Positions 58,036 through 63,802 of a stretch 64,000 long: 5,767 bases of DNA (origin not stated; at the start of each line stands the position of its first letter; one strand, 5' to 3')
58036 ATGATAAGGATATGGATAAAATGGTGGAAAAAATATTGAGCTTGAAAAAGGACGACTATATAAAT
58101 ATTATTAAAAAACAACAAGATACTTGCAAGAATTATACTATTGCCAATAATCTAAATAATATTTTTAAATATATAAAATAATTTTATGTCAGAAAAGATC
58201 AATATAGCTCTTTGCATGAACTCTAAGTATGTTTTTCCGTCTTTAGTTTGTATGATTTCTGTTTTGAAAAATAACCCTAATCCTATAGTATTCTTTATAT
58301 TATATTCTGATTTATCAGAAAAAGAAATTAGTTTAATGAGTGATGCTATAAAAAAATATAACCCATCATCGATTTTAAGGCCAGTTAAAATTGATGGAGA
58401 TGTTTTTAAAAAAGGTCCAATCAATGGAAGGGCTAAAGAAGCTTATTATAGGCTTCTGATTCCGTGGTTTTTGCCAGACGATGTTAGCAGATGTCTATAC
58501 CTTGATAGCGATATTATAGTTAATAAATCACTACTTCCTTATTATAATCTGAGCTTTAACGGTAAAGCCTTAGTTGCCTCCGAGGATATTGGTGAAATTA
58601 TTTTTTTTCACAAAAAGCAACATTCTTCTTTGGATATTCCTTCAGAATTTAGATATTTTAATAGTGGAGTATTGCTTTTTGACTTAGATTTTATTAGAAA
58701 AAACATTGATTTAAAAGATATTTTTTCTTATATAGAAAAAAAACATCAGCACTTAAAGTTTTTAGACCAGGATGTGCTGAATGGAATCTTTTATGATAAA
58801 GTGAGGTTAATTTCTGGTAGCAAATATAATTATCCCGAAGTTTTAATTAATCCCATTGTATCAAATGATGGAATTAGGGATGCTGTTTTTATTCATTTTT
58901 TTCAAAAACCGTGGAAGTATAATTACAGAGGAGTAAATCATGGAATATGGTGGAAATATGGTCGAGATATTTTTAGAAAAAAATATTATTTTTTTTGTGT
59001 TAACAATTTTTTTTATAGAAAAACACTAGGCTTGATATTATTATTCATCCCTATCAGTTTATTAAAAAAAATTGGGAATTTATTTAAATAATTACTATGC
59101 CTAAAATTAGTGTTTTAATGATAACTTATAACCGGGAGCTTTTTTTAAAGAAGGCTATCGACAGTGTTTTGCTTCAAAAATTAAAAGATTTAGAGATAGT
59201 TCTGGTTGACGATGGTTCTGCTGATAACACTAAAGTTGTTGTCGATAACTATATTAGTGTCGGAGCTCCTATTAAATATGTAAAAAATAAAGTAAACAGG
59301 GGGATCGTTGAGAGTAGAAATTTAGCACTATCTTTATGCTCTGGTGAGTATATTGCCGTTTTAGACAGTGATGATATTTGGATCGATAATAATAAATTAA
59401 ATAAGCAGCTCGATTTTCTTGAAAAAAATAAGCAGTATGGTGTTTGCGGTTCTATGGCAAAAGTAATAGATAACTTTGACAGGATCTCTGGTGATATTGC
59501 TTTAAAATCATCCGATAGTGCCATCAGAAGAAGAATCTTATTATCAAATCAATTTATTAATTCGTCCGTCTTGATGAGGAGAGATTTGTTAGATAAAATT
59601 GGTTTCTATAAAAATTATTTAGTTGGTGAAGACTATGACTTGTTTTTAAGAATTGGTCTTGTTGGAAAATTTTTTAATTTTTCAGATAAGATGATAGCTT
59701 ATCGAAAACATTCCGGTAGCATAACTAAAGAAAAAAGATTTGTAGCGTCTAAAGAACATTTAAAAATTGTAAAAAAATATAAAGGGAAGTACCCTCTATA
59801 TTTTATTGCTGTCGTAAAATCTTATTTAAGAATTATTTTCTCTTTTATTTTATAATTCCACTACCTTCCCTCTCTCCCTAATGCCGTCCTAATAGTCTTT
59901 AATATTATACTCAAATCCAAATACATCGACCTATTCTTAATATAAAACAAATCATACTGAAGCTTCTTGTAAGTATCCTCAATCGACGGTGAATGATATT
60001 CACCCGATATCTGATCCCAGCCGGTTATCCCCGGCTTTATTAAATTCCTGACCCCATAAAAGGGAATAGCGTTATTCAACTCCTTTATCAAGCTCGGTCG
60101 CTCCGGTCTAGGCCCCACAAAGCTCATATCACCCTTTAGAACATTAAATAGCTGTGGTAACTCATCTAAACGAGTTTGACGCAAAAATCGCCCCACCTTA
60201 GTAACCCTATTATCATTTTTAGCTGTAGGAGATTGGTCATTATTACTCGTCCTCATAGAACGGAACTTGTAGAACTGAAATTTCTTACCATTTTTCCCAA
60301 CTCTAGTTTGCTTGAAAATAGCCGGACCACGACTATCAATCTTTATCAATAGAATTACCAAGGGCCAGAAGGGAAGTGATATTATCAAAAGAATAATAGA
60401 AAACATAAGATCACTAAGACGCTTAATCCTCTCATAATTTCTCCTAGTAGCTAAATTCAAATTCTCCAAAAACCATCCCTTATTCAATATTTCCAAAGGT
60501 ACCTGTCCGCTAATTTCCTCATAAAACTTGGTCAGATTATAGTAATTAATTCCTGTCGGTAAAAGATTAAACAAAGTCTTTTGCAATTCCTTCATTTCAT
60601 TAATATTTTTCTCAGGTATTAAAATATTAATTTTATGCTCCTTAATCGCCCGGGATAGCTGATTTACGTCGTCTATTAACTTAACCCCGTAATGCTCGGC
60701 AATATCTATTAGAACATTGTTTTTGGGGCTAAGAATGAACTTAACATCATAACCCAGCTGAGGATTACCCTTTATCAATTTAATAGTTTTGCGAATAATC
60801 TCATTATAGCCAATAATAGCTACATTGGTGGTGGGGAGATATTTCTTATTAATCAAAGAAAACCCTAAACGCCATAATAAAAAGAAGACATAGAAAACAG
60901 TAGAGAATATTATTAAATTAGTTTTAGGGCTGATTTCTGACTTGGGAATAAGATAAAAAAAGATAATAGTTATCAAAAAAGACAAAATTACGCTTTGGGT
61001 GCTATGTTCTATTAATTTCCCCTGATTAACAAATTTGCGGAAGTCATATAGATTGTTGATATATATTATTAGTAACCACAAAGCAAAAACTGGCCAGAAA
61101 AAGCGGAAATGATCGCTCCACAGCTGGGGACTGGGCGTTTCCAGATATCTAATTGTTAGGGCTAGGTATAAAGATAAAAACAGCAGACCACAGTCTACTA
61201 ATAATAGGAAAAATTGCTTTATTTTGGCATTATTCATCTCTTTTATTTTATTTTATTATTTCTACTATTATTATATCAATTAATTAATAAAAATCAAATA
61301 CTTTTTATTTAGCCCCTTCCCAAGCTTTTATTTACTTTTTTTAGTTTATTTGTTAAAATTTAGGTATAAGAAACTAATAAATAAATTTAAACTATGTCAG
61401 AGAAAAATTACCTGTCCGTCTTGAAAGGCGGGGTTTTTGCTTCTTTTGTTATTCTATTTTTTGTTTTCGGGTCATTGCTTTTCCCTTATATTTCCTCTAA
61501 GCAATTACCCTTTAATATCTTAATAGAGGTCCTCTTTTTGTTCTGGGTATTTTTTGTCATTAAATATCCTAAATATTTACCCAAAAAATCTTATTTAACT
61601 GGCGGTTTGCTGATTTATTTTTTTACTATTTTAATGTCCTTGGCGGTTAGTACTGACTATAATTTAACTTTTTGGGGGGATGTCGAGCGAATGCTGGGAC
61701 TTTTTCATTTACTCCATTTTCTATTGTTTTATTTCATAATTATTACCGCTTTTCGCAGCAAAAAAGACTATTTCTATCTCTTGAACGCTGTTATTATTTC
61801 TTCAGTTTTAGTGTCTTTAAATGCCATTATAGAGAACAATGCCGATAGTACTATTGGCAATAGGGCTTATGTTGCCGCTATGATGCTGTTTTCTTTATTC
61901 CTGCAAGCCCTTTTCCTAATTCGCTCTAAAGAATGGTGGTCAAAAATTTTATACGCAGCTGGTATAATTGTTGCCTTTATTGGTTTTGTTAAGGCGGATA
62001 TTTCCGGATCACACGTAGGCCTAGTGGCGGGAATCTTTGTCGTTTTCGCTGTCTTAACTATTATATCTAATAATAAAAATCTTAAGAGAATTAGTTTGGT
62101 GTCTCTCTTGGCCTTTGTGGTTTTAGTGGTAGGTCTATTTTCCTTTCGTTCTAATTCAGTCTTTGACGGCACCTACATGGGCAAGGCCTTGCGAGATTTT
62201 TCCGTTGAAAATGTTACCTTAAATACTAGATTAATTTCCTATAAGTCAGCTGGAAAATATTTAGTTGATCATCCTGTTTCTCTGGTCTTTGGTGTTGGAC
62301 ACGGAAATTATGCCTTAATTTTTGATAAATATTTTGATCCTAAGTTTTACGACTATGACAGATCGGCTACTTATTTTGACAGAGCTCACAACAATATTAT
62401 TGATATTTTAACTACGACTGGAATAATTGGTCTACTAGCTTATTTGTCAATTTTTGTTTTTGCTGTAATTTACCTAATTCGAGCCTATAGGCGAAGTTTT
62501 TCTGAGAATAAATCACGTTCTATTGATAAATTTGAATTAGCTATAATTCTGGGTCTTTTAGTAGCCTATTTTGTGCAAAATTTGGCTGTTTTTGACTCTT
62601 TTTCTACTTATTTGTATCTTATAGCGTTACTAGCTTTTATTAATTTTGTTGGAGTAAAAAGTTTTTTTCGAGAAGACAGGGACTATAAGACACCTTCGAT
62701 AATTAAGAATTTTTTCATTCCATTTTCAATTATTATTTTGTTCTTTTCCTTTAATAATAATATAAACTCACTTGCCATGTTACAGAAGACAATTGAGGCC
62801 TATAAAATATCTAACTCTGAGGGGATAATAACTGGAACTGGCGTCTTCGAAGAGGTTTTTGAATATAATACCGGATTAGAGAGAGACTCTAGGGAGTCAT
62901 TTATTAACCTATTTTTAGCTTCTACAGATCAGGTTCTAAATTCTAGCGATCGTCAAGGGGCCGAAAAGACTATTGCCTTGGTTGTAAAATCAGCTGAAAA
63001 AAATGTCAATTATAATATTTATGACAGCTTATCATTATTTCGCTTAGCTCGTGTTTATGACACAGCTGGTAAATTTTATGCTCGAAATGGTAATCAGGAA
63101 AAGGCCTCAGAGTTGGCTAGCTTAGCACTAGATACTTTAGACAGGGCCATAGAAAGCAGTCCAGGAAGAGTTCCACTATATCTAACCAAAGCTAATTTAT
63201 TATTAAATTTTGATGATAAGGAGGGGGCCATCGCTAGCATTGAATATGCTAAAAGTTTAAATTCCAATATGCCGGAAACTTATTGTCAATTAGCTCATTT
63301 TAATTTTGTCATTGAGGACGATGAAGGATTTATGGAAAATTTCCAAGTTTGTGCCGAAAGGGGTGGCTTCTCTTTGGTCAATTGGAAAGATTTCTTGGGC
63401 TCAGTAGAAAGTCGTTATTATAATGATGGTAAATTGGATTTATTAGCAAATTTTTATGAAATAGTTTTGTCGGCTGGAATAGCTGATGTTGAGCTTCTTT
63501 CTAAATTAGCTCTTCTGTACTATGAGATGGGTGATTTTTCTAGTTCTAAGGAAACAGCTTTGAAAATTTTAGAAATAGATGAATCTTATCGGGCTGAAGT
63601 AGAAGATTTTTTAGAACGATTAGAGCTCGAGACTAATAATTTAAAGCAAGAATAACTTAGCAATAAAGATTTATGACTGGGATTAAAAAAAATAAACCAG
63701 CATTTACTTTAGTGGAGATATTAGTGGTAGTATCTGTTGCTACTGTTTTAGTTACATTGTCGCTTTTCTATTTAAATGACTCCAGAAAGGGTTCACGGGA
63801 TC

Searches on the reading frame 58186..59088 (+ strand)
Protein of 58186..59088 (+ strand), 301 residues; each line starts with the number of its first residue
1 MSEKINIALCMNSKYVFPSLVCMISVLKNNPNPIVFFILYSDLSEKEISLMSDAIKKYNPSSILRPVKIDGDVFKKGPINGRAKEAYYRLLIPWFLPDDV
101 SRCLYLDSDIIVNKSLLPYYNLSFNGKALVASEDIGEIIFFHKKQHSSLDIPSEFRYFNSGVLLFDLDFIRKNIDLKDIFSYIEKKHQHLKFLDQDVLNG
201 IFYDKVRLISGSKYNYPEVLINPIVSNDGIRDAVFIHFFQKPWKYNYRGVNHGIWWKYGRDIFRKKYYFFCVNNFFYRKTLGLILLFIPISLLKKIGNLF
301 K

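Call 98: search_protein_families(library=pfam, proteins=[window:58186-59088:+], max_evalue=0.001)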
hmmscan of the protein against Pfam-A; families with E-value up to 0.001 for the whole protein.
window:58186-59088:+ (301 aa): 2 families
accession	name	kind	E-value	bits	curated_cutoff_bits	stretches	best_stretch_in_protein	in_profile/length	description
PF01501.26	Glyco_transf_8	-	5.7e-36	124.8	24.3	1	6-246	1-252/253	Glycosyl transferase family 8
PF18404.7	Glyco_transf_24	-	5.8e-06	26.4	25.7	1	20-210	17-212/268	Glucosyltransferase 24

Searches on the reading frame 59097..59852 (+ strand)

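Call 98: search_protein_families(library=pfam, proteins=[window:59097-59852:+], max_evalue=0.001)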
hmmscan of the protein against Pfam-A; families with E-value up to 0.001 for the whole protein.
window:59097-59852:+ (252 aa): 4 families
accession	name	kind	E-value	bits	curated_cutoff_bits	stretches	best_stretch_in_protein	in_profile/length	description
PF00535.33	Glycos_transf_2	-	4.5e-34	118.2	23.3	1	5-168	1-167/168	Glycosyl transferase family 2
PF10111.15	Glyco_tranf_2_2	-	5.1e-16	59.4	27.3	1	25-215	20-228/276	Glycosyltransferase like family 2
PF13641.12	Glyco_tranf_2_3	-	3.2e-09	37.6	27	1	2-186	1-194/230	Glycosyltransferase like family 2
PF13632.12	Glyco_trans_2_3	-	0.00051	20.4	27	0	85-213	1-133/198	Glycosyl transferase family group 2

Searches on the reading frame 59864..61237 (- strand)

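Call 98: search_protein_families(library=pfam, proteins=[window:59864-61237:-], max_evalue=0.001)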
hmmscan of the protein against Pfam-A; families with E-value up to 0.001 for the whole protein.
window:59864-61237:- (458 aa): 2 families
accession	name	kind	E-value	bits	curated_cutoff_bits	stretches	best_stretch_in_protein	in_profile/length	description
PF02397.22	Bac_transf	-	4.7e-65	218.9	27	1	272-453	1-178/179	Bacterial sugar transferase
PF13727.12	CoA_binding_3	-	2.8e-07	31.1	25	1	62-207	4-146/175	CoA-binding domain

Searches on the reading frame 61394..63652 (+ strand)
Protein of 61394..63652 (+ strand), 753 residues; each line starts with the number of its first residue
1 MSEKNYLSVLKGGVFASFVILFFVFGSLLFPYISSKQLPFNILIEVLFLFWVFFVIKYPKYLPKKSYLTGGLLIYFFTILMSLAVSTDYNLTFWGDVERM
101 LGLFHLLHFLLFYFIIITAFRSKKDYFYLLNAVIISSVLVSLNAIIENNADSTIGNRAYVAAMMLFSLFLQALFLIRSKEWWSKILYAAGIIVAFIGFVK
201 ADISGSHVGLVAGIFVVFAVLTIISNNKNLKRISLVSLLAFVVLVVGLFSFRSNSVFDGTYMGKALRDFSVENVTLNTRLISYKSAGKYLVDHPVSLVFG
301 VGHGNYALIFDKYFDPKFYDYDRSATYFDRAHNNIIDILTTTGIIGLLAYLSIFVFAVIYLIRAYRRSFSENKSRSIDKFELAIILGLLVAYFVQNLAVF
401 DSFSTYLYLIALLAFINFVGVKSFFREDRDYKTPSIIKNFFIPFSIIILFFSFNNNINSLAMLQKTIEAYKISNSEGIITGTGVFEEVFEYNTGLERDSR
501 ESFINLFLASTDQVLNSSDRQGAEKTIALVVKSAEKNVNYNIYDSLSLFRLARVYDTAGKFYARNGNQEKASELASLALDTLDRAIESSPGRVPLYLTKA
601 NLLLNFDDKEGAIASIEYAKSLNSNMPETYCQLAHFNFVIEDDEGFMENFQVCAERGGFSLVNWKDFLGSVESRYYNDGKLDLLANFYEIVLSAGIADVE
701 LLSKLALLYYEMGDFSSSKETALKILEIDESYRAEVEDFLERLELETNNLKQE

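Call 98: search_protein_families(library=pfam, proteins=[window:61394-63652:+], max_evalue=0.001)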
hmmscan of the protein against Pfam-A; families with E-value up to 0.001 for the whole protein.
window:61394-63652:+ (753 aa): 4 families
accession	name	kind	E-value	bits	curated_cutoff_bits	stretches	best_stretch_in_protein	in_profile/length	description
PF04932.20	Wzy_C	-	7.4e-13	49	31.7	1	203-351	12-149/149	O-Antigen ligase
PF13181.12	TPR_8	-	4.5e-06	26.8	25.7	0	700-731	2-33/34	Tetratricopeptide repeat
PF07719.23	TPR_2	-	0.00029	21.2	27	0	700-731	2-33/34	Tetratricopeptide repeat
PF13431.12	TPR_17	-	0.00057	20.4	24.4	0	582-613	2-33/34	Tetratricopeptide repeat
